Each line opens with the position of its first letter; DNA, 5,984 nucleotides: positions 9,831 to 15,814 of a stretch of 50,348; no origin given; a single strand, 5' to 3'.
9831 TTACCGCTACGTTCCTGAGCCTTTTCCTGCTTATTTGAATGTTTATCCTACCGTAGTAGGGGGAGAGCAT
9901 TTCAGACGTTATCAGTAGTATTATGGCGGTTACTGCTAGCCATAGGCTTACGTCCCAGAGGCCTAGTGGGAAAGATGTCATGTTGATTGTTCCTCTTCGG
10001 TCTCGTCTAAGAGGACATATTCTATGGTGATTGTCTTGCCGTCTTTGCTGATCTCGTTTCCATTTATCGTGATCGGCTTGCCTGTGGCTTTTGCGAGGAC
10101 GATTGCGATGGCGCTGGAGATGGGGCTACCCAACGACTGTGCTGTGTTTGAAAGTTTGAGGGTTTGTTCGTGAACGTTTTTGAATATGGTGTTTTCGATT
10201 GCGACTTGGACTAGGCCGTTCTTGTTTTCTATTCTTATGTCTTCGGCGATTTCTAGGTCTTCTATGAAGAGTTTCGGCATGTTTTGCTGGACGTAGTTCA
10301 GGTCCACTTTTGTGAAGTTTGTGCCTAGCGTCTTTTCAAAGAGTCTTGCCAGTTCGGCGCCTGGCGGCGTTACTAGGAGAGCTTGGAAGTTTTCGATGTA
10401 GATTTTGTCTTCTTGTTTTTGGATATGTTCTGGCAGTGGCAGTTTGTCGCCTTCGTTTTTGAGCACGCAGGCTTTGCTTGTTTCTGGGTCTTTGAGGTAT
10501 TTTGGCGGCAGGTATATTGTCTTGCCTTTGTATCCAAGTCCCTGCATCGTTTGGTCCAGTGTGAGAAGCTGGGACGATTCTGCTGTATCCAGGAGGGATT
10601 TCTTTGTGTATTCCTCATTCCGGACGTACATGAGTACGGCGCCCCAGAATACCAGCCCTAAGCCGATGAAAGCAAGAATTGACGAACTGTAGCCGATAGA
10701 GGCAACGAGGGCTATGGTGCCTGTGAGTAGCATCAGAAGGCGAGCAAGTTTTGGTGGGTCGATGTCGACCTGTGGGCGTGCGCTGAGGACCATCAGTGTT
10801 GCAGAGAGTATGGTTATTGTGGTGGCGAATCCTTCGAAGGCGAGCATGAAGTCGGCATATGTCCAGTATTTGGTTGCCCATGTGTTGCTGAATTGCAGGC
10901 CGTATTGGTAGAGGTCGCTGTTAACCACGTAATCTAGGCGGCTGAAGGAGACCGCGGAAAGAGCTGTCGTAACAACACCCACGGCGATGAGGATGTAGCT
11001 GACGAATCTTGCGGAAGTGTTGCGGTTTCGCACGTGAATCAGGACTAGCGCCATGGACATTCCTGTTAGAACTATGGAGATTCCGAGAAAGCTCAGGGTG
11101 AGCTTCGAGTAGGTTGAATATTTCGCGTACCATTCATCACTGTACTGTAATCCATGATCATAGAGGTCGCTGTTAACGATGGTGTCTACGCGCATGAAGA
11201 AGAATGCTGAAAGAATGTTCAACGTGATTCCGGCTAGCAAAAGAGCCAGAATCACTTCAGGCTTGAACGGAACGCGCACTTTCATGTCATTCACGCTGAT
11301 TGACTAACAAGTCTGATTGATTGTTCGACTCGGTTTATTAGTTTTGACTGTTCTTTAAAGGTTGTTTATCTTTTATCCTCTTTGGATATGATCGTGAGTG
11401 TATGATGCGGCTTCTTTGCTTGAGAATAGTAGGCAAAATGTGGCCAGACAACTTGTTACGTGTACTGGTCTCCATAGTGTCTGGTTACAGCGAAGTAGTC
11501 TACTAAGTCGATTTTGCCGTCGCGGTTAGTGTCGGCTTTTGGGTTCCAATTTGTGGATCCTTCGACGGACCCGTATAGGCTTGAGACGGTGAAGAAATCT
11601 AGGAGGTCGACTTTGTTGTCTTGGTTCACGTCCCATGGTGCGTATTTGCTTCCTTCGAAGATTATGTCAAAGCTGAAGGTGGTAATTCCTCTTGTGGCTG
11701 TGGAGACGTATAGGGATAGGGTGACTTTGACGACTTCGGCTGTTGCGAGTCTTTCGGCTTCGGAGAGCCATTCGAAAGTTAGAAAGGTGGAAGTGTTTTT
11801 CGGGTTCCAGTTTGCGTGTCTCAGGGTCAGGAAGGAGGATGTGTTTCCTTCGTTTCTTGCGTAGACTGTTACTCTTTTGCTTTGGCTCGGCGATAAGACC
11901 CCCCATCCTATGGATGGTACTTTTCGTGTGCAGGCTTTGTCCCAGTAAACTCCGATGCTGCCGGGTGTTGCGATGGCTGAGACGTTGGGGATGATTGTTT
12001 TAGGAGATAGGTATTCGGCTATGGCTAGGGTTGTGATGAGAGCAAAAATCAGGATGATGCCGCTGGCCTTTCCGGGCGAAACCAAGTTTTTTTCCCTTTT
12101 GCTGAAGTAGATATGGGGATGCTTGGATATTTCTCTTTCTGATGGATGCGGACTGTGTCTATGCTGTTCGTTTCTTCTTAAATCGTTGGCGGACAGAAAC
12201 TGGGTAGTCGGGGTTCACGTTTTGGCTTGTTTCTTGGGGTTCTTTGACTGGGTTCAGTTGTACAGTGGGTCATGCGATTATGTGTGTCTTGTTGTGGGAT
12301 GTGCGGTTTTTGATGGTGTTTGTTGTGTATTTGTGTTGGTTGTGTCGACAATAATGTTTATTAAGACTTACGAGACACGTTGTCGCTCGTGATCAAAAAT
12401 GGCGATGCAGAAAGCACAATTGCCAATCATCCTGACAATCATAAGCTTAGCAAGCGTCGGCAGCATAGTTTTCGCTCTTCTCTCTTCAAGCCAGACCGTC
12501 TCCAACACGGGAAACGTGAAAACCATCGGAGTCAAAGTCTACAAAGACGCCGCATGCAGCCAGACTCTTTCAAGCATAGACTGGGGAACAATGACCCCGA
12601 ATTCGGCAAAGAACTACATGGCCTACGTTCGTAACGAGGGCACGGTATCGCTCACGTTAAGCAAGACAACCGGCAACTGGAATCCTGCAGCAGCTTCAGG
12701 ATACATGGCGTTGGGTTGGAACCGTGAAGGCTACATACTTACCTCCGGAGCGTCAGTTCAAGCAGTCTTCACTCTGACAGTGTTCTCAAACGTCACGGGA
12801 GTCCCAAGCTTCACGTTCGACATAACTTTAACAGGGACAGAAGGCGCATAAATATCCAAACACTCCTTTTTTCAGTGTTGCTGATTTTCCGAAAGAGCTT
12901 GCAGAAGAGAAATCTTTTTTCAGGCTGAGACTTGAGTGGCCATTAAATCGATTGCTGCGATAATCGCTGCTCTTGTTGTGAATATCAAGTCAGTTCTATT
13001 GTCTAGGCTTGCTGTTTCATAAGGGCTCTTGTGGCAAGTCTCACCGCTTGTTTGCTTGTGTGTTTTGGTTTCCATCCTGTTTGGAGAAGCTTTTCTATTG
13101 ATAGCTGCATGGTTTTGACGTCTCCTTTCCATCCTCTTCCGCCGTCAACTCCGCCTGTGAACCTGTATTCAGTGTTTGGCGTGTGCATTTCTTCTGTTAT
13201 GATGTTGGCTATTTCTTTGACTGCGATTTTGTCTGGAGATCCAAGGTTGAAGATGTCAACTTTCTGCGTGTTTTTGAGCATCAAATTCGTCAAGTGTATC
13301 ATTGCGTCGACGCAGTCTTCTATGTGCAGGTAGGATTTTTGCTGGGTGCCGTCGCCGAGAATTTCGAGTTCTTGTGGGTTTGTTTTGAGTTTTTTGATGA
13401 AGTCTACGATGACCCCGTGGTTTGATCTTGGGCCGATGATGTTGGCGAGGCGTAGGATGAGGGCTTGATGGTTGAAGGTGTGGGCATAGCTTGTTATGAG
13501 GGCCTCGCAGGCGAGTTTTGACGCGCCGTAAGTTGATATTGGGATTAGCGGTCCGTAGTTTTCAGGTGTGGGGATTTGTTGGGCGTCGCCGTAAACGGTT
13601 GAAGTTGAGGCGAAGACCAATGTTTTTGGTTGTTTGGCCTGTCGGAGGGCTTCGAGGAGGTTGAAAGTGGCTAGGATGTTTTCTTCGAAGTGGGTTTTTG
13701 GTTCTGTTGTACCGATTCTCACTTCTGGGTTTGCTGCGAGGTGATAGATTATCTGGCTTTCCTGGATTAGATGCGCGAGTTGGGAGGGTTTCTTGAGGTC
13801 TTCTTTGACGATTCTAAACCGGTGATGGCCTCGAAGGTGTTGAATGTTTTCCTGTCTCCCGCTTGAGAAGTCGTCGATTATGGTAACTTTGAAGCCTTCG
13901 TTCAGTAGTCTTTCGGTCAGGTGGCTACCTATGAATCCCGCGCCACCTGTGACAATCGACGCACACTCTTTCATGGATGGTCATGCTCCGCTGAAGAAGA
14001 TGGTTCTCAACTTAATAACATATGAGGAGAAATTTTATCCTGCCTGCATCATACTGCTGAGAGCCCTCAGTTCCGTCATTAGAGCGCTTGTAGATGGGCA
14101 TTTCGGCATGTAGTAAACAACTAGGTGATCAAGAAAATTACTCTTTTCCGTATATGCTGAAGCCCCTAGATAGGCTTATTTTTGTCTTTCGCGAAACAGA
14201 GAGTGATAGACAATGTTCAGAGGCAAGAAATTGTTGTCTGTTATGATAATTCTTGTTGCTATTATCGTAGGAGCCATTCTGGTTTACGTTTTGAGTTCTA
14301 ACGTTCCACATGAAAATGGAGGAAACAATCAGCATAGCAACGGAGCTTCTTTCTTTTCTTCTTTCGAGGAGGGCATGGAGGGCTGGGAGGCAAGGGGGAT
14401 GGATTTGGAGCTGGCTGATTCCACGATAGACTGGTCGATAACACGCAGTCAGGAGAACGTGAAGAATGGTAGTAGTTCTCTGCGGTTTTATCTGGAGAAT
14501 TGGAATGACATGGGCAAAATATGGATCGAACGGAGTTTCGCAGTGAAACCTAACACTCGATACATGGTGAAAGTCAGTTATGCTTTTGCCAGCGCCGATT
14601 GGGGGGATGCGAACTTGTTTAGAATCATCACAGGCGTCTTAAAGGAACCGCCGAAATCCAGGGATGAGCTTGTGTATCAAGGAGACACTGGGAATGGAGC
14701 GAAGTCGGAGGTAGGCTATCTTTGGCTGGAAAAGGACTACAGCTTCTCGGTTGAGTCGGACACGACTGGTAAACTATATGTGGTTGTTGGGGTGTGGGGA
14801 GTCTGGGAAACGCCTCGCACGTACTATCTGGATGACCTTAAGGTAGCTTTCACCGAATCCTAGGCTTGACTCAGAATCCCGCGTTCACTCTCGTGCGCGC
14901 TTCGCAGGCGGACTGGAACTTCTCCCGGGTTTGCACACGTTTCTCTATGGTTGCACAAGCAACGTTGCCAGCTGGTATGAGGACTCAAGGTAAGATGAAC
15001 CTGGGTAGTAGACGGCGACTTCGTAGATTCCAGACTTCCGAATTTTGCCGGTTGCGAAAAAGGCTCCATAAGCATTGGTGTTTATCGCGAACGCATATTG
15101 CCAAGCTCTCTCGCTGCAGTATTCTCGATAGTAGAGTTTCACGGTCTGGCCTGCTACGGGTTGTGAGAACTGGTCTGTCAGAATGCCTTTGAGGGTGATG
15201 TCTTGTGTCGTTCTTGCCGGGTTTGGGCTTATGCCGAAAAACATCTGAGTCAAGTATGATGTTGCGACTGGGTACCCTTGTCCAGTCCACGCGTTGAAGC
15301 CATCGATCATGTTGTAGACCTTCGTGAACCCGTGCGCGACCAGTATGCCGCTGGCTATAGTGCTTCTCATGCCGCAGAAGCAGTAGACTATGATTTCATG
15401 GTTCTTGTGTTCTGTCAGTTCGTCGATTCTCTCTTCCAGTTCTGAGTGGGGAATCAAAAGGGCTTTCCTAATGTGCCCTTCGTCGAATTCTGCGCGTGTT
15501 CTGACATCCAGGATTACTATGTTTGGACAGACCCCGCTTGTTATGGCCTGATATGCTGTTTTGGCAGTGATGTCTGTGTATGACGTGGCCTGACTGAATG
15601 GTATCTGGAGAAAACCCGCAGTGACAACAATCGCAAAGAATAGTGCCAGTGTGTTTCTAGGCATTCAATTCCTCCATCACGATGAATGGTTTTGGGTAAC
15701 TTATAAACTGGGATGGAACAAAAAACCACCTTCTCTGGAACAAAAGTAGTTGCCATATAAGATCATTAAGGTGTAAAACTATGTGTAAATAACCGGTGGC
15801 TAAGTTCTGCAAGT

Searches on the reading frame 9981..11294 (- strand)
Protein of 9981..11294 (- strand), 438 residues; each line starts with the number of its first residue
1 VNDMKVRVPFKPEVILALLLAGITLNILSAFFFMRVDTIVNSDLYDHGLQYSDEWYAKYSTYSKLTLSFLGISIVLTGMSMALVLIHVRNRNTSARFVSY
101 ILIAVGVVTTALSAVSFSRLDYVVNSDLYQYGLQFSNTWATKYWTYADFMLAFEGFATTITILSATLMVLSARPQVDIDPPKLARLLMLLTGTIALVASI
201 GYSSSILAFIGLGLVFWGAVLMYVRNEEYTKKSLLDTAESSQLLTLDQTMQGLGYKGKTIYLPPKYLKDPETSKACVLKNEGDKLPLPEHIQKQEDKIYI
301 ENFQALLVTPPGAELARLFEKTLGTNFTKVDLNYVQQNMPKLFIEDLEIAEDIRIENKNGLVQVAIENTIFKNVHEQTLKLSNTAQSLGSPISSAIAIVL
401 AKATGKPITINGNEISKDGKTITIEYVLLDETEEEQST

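Call 18: search_protein_families(library=pfam, proteins=[window:9981-11294:-], max_evalue=0.01)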
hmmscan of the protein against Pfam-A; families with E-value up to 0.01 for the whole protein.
window:9981-11294:- (438 aa): 1 family
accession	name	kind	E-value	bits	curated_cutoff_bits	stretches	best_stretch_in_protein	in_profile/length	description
PF19779.4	DUF6264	-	0.0091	16.6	31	0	89-162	66-140/183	Family of unknown function (DUF6264)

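Call 27: search_protein_families(library=ncbifam, proteins=[window:9981-11294:-], max_evalue=10)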
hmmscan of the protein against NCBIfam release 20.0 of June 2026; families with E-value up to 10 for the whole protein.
window:9981-11294:- (438 aa): 2 families
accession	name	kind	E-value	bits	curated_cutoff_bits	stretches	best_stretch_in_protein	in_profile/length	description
NF033634.1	SLATT_1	domain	0.0036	17.3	41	1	50-116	7-73/132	SLATT domain-containing protein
NF033207.2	midcut_by_XrtH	subfamily_domain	0.33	11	45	1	67-124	40-95/175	midcut-by-XrtH protein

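Call 81: predict_structure(alignment_id=A5)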
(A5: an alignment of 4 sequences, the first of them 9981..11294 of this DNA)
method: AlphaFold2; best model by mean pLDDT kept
length: 438 residues; sequences in the alignment: 4
mean_pLDDT: 71.0   pTM: 0.46
mean pLDDT of the five models: 71.0, 61.5, 60.4, 56.5, 50.6
residues with pLDDT >= 90: 18; 70-90: 234; 50-70: 132; < 50: 54
segments of 3 or more residues with pLDDT < 50: 1-10, 173-180, 223-241, 292-294, 296-302, 432-438
pLDDT, mean of each block of 10 residues (from residue 1): 32 74 86 88 64 82 92 88 74 74 86 88 73 65 86 82 74 46 60 66 60 63 45 47 61 72 70 71 63 45 64 77 79 86 73 81 79 68 67 85 86 75 84 38
secondary structure, 60 per line:
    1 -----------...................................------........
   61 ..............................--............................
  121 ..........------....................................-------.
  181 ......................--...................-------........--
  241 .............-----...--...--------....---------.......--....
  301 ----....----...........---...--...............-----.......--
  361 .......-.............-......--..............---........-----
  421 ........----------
elements in order: H12-46 H53-90 H93-130 H137-172 H180-202 H205-223 H231-238 H241-253 E259-261 E275-278 E291-294 E297-300 E305-308 H313-323 H332-346 E352-358 E361-367 H369-381 H383-388 H391-404 E408-415 E421-428

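Call 84: fold_search(model_id=the predicted structure, library=pdb)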
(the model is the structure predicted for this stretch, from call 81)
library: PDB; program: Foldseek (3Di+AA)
matches with E <= 10: 300; with E <= 0.001: 0
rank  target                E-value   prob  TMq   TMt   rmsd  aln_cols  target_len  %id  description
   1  1u55_B                7.7e-02  0.63  0.16  0.30  16.5       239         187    8  Crystal structure of an oxygen binding H-NOX domain related to soluble guanylate cyclases (oxygen complex) (released 2004-08-31)
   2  9drl_B                7.7e-02  0.33  0.14  0.16  20.5       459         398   10  Cryo-EM structure of the T33-549 tetrahedral cage (released 2025-08-06)
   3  3nvu_A                1.2e-01  0.66  0.17  0.32  17.0       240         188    8  Modulating Heme Redox Potential Through Protein-Induced Porphyrin Distortion (released 2010-09-08)
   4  3sj5_A                1.3e-01  0.98  0.19  0.38   6.4       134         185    8  I5F Mutant Structure of T. Tengcongensis H-NOX (released 2011-07-20)
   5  8poc_A                1.5e-01  0.99  0.18  0.44   5.4       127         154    7  Cryo-EM structure of Dickeya dadantii BcsD (released 2023-12-20)
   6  6aq3_E                1.5e-01  0.98  0.19  0.41   4.9       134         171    9  Crystal structure of a trafficking protein particle complex subunit 3 from Naegleria fowleri covalently bound to palmi (released 2017-08-30)
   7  9dd4_A                1.8e-01  0.89  0.14  0.37   6.0       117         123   14  Crystal Structure of Designed facilitated dissociation target LHD101An1: LHD101A with an N-terminal extension (released 2025-08-20)
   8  6aq3_B                2.1e-01  0.85  0.17  0.36   6.1       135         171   10  Crystal structure of a trafficking protein particle complex subunit 3 from Naegleria fowleri covalently bound to palmi (released 2017-08-30)
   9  1x90_A                2.4e-01  0.98  0.22  0.52   5.2       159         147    7  Crystal structure of mutant form B of a pectin methylesterase inhibitor from Arabidopsis (released 2004-12-28)
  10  6iy8_B                2.4e-01  0.60  0.16  0.15  14.3       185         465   12  DmpR-phenol complex of Pseudomonas putida (released 2020-06-10)
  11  6azr_A                2.4e-01  0.16  0.13  0.18  17.1       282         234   11  Crystal structure of the T264A HK853cp-BeF3-RR468 complex (released 2017-12-27)
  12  9dd0_D                2.5e-01  0.85  0.14  0.39   6.0       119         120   15  Designed allosteric facilitated dissociation switch AS1 in complex state TH with methylated lysines, crystal #2 (released 2025-08-20)
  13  9m1h_A                2.7e-01  0.57  0.17  0.24  14.3       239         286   12  Cryo-EM structure of PGE2-EP1-Gq complex (released 2025-04-30)
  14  8xqo_R                2.7e-01  0.47  0.18  0.24  20.2       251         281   12  Structure of human class T GPCR TAS2R14-Gi complex with Aristolochic acid A. (released 2024-07-10)
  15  6iy8_C                3.1e-01  0.66  0.17  0.16  13.9       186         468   12  DmpR-phenol complex of Pseudomonas putida (released 2020-06-10)
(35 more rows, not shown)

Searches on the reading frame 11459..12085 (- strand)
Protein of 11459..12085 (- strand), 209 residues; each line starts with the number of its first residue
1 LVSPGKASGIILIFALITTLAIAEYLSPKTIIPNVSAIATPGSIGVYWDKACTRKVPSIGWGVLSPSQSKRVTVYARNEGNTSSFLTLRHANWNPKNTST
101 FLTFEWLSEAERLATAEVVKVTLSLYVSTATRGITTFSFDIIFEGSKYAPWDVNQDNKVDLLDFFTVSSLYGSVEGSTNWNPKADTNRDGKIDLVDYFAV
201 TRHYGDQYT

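Call 18: search_protein_families(library=pfam, proteins=[window:11459-12085:-], max_evalue=0.01)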
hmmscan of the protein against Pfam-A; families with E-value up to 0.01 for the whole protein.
window:11459-12085:- (209 aa): 3 families
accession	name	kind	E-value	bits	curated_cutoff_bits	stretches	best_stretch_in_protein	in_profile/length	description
PF00404.24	Dockerin_1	-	1.3e-07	32.2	22.9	1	152-202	3-54/57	Dockerin type I domain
PF13202.12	EF-hand_5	-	0.0054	16.6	25.9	0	183-193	7-17/25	EF hand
PF00036.39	EF-hand_1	-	0.0071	16.3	25.4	0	183-198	8-23/29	EF hand domain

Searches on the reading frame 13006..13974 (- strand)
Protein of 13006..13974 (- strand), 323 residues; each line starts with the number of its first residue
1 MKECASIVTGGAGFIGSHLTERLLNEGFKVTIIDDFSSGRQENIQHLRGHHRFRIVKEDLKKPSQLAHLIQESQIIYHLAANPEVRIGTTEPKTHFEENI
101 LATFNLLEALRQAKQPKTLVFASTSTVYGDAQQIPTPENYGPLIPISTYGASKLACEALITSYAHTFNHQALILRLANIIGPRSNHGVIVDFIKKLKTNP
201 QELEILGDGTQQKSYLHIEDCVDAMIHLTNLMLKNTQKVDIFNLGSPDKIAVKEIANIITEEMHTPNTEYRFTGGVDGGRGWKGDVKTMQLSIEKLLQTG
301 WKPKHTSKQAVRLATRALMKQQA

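Call 18: search_protein_families(library=pfam, proteins=[window:13006-13974:-], max_evalue=0.01)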
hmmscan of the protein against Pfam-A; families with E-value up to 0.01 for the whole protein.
window:13006-13974:- (323 aa): 11 families
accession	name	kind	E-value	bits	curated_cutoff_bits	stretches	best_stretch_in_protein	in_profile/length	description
PF16363.11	GDP_Man_Dehyd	-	1.5e-53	182.8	27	1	7-312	1-330/332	GDP-mannose 4,6 dehydratase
PF01370.27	Epimerase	-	8.1e-53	179.7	20.9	1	7-245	2-240/240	NAD dependent epimerase/dehydratase family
PF04321.23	RmlD_sub_bind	-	2.5e-18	66.6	27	1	7-268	4-236/287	RmlD substrate binding domain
PF01073.25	3Beta_HSD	-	2.4e-17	63.3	22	1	7-237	1-237/280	3-beta hydroxysteroid dehydrogenase/isomerase family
PF02719.21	Polysacc_synt_2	-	1.2e-16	61.3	20.2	1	7-278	2-266/293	Polysaccharide biosynthesis protein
PF07993.18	NAD_binding_4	-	2.3e-14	53.6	20.1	1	63-190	79-217/258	Male sterility protein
PF13460.12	NAD_binding_10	-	2.5e-08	34.4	27.2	1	10-134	1-108/184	NAD(P)H-binding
PF00106.31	adh_short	-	1.5e-07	31.5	26.6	1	7-73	4-71/195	short chain dehydrogenase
PF08659.16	KR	-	0.00012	22.5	22.6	1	6-133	3-146/180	KR domain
PF03435.24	Sacchrp_dh_NADP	-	0.00042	21.1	25.1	1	11-81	5-77/129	Saccharopine dehydrogenase NADP binding domain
PF05368.20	NmrA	-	0.0051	16.9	27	1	7-89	6-88/298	NmrA-like family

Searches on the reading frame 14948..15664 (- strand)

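Call 19: search_protein_families(library=pfam, proteins=[window:14948-15664:-], max_evalue=0.01)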
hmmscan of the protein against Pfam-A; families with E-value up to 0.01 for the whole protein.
window:14948-15664:- (239 aa): 1 family
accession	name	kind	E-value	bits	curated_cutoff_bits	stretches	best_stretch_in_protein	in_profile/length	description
PF00581.25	Rhodanese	-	2.2e-18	67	22.2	1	47-127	12-100/102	Rhodanese-like domain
